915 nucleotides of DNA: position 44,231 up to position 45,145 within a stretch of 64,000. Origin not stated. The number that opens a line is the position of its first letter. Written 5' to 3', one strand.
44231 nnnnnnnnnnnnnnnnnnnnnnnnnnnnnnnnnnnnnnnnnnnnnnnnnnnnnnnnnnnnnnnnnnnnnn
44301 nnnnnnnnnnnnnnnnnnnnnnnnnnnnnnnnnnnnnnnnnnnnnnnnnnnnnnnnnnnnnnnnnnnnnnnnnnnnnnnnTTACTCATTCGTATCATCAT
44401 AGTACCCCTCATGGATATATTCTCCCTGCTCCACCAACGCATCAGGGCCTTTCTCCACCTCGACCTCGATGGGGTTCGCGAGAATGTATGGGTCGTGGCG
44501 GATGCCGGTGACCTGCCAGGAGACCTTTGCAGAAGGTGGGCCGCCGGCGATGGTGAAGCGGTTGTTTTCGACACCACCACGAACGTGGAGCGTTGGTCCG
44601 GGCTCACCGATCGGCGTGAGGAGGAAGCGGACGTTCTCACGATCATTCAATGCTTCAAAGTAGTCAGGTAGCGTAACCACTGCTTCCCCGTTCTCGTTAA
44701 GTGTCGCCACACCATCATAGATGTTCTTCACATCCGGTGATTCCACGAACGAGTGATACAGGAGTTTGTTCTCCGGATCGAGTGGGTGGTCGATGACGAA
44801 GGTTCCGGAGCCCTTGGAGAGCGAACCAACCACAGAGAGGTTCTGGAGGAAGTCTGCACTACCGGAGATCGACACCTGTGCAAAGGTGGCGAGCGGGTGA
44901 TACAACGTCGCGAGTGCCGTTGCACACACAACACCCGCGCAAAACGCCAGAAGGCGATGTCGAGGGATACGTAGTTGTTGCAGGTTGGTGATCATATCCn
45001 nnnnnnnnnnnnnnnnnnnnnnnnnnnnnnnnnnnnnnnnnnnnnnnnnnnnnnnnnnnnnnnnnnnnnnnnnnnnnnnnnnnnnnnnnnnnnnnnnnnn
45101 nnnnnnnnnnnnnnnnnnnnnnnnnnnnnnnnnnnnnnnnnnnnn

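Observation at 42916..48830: Three tandem secreted paralogs share a near-identical ~170-aa C-terminal domain and sit next to a 1276-aa fibre-like surface protein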

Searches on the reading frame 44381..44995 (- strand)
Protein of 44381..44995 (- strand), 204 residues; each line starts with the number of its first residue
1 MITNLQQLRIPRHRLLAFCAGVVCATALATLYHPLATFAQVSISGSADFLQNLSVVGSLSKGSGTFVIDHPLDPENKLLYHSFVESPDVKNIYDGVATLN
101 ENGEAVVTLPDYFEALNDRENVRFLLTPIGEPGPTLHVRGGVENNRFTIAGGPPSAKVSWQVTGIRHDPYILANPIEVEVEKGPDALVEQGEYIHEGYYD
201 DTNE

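Call 5: search_protein_families(library=pfam, proteins=[window:44381-44995:-], max_evalue=1)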
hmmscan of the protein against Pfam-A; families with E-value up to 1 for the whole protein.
window:44381-44995:- (204 aa): 0 families

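Call 6: search_protein_families(library=ncbifam, proteins=[window:44381-44995:-], max_evalue=1)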
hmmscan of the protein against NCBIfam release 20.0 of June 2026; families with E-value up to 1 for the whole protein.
window:44381-44995:- (204 aa): 0 families

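Call 7: search_protein_families(library=phrogs, proteins=[window:44381-44995:-], max_evalue=1)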
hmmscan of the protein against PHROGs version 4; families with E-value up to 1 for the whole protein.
window:44381-44995:- (204 aa): 3 families
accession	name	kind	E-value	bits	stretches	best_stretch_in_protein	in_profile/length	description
phrog_17490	-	unknown function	1.3e-05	25.8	1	56-131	125-195/266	-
phrog_28536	-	unknown function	0.0013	19.1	1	58-131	89-160/224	-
phrog_6616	-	tail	0.53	9.1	1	84-188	672-777/991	tail protein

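Call 8: find_homologous_proteins(query=window:44381-44995:-, max_evalue=0.001)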
Query window:44381-44995:- (204 aa): 2732 proteins with E <= 0.001 among 2841 candidates; the best 120 are listed.
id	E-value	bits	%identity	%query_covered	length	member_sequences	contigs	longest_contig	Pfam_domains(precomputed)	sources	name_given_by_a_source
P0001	1.6e-133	461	100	100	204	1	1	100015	-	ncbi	ncbi:MAG: hypothetical protein WDZ93_01560 [Candidatus Paceibacterota bacterium]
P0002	1.6e-76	275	67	93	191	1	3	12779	-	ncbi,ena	-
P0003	6.8e-76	273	66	93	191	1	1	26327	-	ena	-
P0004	1.6e-73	265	63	89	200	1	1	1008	-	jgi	-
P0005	2.5e-73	264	73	80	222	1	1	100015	-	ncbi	ncbi:MAG: hypothetical protein WDZ93_01550 [Candidatus Paceibacterota bacterium]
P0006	3.5e-73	264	68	82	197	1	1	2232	-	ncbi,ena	-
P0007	6.9e-73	263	66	88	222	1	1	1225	-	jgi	-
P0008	3.8e-72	261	62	94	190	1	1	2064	-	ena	-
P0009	4.1e-70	254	62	98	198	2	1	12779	-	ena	-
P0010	4.7e-70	254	62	94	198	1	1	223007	-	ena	-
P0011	9.4e-69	249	70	78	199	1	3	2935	-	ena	-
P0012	6.9e-68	247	72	77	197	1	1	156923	-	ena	-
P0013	3.5e-67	244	79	71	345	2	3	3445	PF07691.18,PF10528.15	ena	-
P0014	1.0e-66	243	72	73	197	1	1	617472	-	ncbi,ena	-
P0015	1.8e-66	242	64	87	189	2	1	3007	-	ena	-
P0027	1.3e-63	233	62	81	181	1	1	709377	-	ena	-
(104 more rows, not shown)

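Call 10: search_solved_structures(query=window:44381-44995:-, max_evalue=10, show_alignments=2)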
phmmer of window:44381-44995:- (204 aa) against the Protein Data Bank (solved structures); distinct sequences matched with E-value up to 10: 0.

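Call 19: find_encoding_contigs(protein=P0014, flank=8000, max_places=2)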
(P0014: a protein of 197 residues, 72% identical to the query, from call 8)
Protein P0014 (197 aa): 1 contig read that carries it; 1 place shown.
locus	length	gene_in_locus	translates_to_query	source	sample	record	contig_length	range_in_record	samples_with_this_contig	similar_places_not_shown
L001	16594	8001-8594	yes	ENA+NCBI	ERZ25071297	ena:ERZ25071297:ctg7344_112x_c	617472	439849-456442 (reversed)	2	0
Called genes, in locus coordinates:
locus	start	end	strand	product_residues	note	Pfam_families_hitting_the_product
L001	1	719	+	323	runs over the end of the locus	PF01018:GTP1_OBG, PF01926:MMR_HSR1, PF02421:FeoB_N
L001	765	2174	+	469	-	PF02934:GatB_N, PF02637:GatB_Yqey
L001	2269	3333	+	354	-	PF12728:HTH_17 (weak)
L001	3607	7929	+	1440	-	-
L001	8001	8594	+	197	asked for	-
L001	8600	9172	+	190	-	-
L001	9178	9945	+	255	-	-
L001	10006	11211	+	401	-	-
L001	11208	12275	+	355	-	-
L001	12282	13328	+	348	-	-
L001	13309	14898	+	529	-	-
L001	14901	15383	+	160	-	-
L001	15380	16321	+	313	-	-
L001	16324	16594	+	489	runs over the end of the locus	-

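Call 20: find_encoding_contigs(protein=P0012, flank=8000, max_places=2)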
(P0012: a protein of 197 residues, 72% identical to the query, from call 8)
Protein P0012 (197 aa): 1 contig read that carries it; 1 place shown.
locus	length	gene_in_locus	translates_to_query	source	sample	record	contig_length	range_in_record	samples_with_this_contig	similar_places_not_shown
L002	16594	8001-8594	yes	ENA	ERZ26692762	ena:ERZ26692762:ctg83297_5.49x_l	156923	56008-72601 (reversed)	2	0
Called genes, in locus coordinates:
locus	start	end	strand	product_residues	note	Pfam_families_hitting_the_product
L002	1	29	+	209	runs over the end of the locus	PF09335:VTT_dom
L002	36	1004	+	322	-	PF01018:GTP1_OBG, PF01926:MMR_HSR1, PF02421:FeoB_N, PF03193:RsgA_GTPase (faint)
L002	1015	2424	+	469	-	PF02934:GatB_N, PF02637:GatB_Yqey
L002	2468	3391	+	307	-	-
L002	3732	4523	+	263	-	-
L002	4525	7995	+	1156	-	-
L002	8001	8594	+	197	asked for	-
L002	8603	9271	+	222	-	-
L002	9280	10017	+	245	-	-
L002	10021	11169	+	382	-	-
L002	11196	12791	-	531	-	-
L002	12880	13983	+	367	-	PF16403:Bact_surface_Ig-like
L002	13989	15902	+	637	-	-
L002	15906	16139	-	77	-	-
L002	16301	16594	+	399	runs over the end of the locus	-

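Call 21: find_encoding_contigs(protein=P0027, flank=8000, max_places=2)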
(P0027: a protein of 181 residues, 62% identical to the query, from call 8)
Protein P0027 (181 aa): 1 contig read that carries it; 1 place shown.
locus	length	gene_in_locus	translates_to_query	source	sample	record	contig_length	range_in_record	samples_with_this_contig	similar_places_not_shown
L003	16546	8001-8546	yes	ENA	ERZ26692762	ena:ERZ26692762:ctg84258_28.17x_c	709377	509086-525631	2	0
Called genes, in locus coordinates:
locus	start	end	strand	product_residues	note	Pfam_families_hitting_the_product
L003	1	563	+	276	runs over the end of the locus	-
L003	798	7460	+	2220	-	-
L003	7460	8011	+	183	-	-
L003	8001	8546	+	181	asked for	-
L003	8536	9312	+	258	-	-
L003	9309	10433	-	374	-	-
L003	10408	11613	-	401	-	-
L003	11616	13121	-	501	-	-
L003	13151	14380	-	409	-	-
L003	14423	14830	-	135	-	-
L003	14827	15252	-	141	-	-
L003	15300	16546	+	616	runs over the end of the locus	PF14559:TPR_19 (weak)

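Call 24: predict_structure(alignment_id=A2)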
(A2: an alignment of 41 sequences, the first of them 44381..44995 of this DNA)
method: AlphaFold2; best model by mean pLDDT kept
length: 204 residues; sequences in the alignment: 41
mean_pLDDT: 77.7   pTM: 0.51
mean pLDDT of the five models: 77.7, 76.9, 75.4, 75.4, 75.4
residues with pLDDT >= 90: 80; 70-90: 54; 50-70: 50; < 50: 20
segments of 3 or more residues with pLDDT < 50: 81-84, 189-193, 195-198
pLDDT, mean of each block of 10 residues (from residue 1): 58 91 91 68 79 77 57 61 59 96 98 90 96 96 97 98 87 69 51 47 47
secondary structure, 60 per line:
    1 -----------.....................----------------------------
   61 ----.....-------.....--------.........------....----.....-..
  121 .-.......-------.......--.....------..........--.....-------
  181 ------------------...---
elements in order: H12-32 E65-69 E77-81 E90-98 E105-108 H113-116 E123-129 E137-143 E146-150 E157-166 H169-173

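Call 26: search_protein_representatives(alignment_id=A2)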
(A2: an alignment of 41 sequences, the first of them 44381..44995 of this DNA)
Query: 41 sequences, 204 profile positions. Proteins with E-value up to 0.001 (for the whole library): 15831; up to 1e-10: 11346; up to 1e-30: 7232. The best 150 are listed.
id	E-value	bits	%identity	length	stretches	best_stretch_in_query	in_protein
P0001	9.0e-87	305.9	-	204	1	7-194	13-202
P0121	1.8e-86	304.9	-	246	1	24-198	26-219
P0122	3.8e-85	300.6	-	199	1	14-192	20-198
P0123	4.4e-83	293.9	-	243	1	19-193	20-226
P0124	3.6e-81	287.6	-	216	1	25-195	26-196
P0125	2.4e-80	284.9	-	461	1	32-191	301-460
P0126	2.6e-80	284.8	-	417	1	33-190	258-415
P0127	1.6e-79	282.2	-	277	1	25-191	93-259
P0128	3.5e-79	281.1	-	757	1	21-194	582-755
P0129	4.5e-79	280.8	-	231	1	24-193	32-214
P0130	4.8e-79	280.7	-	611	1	31-190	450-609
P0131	4.7e-78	277.4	-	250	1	24-193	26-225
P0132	7.1e-78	276.9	-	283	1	25-192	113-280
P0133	8.2e-78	276.7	-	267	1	25-193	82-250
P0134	2.6e-77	275.0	-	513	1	30-192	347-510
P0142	8.7e-75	266.8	-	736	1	31-192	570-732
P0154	9.0e-69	247.1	-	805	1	30-191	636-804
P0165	5.0e-67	241.4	-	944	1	26-193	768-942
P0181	1.3e-65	236.9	-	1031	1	21-191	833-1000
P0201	2.5e-64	232.6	-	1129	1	30-194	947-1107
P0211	5.5e-64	231.5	-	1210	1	45-190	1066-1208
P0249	4.1e-63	228.7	-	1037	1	38-189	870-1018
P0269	7.9e-63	227.7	-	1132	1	42-192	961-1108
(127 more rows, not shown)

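Call 27: search_protein_families(library=pfam, proteins=[P0128, P0130, P0142, P0154, P0165, P0181, P0201, P0211, P0249, P0269], max_evalue=0.01)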
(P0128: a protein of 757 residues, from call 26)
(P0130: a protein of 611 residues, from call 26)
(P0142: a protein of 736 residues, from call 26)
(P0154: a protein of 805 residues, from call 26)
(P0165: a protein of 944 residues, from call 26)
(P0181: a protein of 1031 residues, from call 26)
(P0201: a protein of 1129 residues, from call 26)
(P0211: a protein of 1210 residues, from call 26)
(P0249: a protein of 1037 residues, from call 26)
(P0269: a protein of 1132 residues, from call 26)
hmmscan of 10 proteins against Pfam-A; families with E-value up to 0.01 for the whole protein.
P0128 (757 aa): 1 family
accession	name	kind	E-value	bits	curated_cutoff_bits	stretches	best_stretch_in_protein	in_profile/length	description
PF21722.4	Gly_rich_2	-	0.0064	17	24.3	1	283-512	5-203/226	Glycine-rich domain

P0130 (611 aa): 4 families
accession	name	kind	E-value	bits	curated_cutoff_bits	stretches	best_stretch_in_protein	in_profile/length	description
PF13385.13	Laminin_G_3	-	1.8e-33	116.3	27.6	2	85-226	1-142/151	Concanavalin A-like lectin/glucanases superfamily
PF07953.20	Toxin_R_bind_N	-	1.8e-05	25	23.8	1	262-328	3-68/191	Clostridium neurotoxin, N-terminal receptor binding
PF02210.31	Laminin_G_2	-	0.00016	22.6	22.9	0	150-225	39-124/126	Laminin G domain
PF22925.3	TS_C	-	0.0027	17.8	27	0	363-397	122-156/202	Trans-sialidase, C-terminal domain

P0142 (736 aa): 3 families
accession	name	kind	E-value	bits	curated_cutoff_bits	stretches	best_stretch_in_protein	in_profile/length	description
PF13385.13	Laminin_G_3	-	1e-21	78.1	27.6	1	402-552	1-145/151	Concanavalin A-like lectin/glucanases superfamily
PF02210.31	Laminin_G_2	-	9.1e-06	26.6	22.9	1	462-539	27-116/126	Laminin G domain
PF00054.30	Laminin_G_1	-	0.00027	21.6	24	1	460-533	26-101/131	Laminin G domain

P0154 (805 aa): 1 family
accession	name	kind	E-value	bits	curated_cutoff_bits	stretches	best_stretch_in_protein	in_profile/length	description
PF13385.13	Laminin_G_3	-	2e-18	67.4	27.6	1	90-234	1-142/151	Concanavalin A-like lectin/glucanases superfamily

P0165 (944 aa): 1 family
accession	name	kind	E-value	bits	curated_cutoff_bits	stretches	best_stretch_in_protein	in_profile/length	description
PF24299.1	DUF7483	-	6.6e-79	265.8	27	1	440-765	2-330/330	Domain of unknown function (DUF7483)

P0181 (1031 aa): 0 families

P0201 (1129 aa): 0 families

P0211 (1210 aa): 0 families

P0249 (1037 aa): 0 families

P0269 (1132 aa): 2 families
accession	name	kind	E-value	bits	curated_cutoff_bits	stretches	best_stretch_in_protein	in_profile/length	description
PF21300.2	LbR_Ice_bind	-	1.8e-05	25.2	30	2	461-557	2-95/97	Grass antifreeze beta roll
PF18792.6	UspA1_rep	-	0.00082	19.8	27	0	511-522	2-13/13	Ubiquitous surface protein adhesin repeat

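Call 28: list_cluster_members(proteins=[P0128, P0130, P0142, P0154, P0165, P0181, P0201, P0211, P0249, P0125])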
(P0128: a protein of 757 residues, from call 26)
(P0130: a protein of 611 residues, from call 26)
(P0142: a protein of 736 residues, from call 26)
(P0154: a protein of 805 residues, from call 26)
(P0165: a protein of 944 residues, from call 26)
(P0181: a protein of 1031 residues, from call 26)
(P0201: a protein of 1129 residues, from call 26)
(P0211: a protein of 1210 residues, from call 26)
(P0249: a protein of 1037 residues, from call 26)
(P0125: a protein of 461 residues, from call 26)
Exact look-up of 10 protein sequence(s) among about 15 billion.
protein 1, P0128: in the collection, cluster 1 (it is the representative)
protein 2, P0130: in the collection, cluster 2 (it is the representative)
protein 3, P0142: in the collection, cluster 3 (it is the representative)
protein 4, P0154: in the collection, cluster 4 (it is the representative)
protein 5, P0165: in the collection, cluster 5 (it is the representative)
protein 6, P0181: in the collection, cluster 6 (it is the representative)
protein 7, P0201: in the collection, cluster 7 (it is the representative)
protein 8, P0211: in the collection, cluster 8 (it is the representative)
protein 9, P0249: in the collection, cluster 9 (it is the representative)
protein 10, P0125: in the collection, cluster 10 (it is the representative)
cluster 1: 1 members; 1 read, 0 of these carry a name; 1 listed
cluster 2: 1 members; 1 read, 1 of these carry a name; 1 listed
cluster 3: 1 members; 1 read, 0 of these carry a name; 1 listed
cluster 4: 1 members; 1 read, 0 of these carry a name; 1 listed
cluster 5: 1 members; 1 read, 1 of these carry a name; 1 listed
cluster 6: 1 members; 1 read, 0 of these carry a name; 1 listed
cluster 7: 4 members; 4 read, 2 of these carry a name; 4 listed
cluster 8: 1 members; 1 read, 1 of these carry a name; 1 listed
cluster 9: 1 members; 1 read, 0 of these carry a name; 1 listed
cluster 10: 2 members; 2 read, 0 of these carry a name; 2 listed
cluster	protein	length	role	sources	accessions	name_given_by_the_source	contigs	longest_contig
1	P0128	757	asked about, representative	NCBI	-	-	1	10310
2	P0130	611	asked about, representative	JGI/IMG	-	hypothetical protein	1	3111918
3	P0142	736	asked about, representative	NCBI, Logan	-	-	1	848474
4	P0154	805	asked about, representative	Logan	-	-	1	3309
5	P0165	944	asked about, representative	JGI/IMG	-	hypothetical protein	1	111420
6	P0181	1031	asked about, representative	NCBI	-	-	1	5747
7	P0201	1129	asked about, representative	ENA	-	-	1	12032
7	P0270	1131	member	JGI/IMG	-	hypothetical protein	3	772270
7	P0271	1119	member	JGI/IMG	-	hypothetical protein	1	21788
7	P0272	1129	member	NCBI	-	-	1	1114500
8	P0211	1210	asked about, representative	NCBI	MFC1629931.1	hypothetical protein ACFL06_00130 [Patescibacteria group bacterium]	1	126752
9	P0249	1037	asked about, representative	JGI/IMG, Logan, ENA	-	-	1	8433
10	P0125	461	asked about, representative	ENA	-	-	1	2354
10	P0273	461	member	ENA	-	-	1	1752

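Call 30: find_encoding_contigs(protein=P0130, flank=6000, max_places=2)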
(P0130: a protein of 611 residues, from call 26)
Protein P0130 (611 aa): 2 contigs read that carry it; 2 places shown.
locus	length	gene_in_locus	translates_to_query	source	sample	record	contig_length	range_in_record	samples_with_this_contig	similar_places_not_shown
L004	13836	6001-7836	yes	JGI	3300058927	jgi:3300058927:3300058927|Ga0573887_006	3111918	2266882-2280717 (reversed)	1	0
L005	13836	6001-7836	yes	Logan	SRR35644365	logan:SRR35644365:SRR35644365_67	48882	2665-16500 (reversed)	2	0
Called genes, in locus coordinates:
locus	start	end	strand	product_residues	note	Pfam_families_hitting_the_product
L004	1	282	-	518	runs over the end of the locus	PF13589:HATPase_c_3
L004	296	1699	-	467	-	PF00145:DNA_methylase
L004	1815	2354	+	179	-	-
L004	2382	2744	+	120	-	PF13730:HTH_36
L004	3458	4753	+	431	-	PF01935:DUF87 (faint), PF10412:TrwB_AAD_bind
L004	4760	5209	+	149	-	-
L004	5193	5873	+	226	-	PF08937:ThsB_TIR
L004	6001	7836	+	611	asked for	PF07953:Toxin_R_bind_N (faint), PF13385:Laminin_G_3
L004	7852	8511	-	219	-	PF02586:SRAP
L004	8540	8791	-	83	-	-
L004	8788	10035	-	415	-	PF00817:IMS, PF21999:IMS_HHH_1 (faint), PF11799:IMS_C (weak)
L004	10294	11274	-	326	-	PF13814:Replic_Relax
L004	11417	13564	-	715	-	PF02534:T4SS-DNA_transf (faint), PF01935:DUF87 (weak), PF10412:TrwB_AAD_bind, PF12696:TraG-D_C (weak)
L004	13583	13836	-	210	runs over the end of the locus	-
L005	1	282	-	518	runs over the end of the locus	PF13589:HATPase_c_3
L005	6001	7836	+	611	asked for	PF07953:Toxin_R_bind_N (faint), PF13385:Laminin_G_3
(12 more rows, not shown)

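Call 32: find_related_loci(query=A2, collection=genome_contigs, flank=9000)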
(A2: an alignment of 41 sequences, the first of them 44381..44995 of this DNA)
Query A2 (204 aa) in genome_contigs; peptide patterns used: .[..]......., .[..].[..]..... (x = any residue, [..] = any of these).
600 stretches matched a pattern (row limit reached: there are more); 596 encode a relative of the query (tblastn E <= 1e-3); the best 80 are kept; 78 distinct loci.
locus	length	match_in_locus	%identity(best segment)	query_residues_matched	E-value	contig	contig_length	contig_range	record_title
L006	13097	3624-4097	64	40-198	2e-66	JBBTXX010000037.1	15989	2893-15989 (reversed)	MAG: Patescibacteria group bacterium isolate H51-bin051 H51_bin051_000000000037, whole genome shotgun sequence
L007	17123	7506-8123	51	9-198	4e-64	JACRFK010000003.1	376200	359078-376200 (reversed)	MAG: Candidatus Kaiserbacteria bacterium isolate NC_groundwater_1723_Pr3_B-0.1um_55_32 SR-2_scaffold_141_1109351, whole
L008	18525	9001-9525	58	29-197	5e-64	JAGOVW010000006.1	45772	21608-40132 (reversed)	MAG: Candidatus Paceibacterota bacterium isolate Gw_Eff_bin_92 Gw_Eff_1268_length_45772_cov_6.460554, whole genome shotg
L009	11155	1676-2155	60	40-201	2e-63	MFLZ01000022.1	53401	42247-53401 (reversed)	MAG: Candidatus Kaiserbacteria bacterium RIFCSPLOWO2_01_FULL_54_13 rifcsplowo2_01_scaffold_2338, whole genome shotgun se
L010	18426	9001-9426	68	52-195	7e-63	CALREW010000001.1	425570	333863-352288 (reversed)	MAG: Candidatus Nomurabacteria bacterium isolate Ike-100m-41 genome assembly, contig: Ike-100-c2, whole genome shotgun s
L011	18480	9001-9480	59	39-198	8e-62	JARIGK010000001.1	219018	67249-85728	MAG: Candidatus Adlerbacteria bacterium isolate CullarsAll.DT.02 k141_426384, whole genome shotgun sequence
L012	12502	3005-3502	58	28-196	2e-61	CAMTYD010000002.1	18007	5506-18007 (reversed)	MAG: uncultured Parcubacteria group bacterium isolate G02_MAG_00011 genome assembly, contig: G02_MAG_00011_000000000002,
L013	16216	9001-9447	66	52-201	2e-61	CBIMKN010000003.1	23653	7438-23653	MAG TPA_asm: uncultured bacterium isolate SRR16817059_concoct_14 genome assembly, contig: ERZ27394141.348, whole genome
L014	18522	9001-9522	58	30-202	2e-61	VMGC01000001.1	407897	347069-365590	MAG: Parcubacteria group bacterium Gr01-1014_8 G01um10148_scaffold_9, whole genome shotgun sequence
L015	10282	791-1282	59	30-196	2e-60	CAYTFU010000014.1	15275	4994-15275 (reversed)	MAG TPA_asm: uncultured Candidatus Saccharibacteria bacterium isolate ERP113451_co1_10 genome assembly, contig: NODE_454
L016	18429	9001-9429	63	51-195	1e-60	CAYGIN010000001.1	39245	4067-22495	MAG TPA_asm: uncultured Candidatus Saccharibacteria bacterium isolate ERP113451_co1_187 genome assembly, contig: NODE_10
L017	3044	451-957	59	22-196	3e-60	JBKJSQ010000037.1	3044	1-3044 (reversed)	MAG: Candidatus Paceibacteria bacterium isolate ant_bin.587 k117_1246734, whole genome shotgun sequence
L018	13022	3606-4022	66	53-193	8e-60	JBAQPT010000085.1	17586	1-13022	MAG: Minisyncoccia bacterium isolate MFD03286_ilm_asm_bin13 k127_102745, whole genome shotgun sequence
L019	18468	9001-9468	59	39-196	3e-59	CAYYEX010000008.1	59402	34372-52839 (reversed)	MAG TPA_asm: uncultured Candidatus Saccharibacteria bacterium isolate ERP113451_co1_280 genome assembly, contig: NODE_37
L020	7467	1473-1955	58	40-202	9e-59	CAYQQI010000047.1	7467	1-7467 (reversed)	MAG TPA_asm: uncultured Candidatus Saccharibacteria bacterium isolate binchicken_co264_107 genome assembly, contig: NODE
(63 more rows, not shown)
